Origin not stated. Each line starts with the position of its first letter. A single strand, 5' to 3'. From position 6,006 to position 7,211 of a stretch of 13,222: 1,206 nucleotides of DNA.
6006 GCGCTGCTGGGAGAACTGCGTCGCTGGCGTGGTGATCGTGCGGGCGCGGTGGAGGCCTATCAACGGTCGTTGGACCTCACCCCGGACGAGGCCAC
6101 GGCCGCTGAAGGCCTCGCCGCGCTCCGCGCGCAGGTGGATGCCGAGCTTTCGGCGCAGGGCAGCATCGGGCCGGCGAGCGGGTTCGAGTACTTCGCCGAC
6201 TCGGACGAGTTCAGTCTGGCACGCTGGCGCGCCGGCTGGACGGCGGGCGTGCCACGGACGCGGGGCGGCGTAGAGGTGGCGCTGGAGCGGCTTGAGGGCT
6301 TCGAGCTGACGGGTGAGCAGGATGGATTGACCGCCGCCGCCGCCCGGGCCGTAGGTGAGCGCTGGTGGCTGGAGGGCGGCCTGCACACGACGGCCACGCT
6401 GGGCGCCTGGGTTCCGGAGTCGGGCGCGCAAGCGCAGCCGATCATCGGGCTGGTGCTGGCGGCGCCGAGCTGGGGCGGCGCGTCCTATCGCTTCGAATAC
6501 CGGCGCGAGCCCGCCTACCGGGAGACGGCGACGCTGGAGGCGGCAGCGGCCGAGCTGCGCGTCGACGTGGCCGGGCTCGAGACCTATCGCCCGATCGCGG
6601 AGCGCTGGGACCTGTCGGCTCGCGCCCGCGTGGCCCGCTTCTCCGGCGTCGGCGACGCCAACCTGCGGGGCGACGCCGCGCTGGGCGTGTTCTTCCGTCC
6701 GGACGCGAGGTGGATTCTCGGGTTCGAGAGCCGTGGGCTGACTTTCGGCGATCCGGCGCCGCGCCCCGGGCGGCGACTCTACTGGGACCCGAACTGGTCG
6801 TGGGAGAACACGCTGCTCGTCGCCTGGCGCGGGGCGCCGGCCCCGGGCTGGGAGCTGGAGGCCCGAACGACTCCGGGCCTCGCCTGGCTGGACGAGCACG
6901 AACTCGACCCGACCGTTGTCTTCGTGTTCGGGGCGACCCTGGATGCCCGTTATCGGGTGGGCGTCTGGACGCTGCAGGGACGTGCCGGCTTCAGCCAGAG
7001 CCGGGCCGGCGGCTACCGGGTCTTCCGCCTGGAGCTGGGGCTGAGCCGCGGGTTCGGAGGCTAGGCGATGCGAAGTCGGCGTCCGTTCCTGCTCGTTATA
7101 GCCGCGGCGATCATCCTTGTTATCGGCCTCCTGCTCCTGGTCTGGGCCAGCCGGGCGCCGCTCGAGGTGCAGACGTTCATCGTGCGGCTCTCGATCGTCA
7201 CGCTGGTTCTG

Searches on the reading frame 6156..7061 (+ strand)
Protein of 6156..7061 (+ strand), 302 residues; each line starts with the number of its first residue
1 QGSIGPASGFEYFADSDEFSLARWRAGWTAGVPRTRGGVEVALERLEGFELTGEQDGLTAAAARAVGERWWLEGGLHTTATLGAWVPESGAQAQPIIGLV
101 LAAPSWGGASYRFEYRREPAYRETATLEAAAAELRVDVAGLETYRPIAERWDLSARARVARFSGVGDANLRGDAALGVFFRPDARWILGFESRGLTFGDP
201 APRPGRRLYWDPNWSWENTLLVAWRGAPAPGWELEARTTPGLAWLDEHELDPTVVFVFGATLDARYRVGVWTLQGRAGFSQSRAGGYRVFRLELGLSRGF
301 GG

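Call 75: search_protein_families(library=pfam, proteins=[window:6156-7061:+], max_evalue=10)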
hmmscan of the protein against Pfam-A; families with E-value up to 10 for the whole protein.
window:6156-7061:+ (302 aa): 0 families
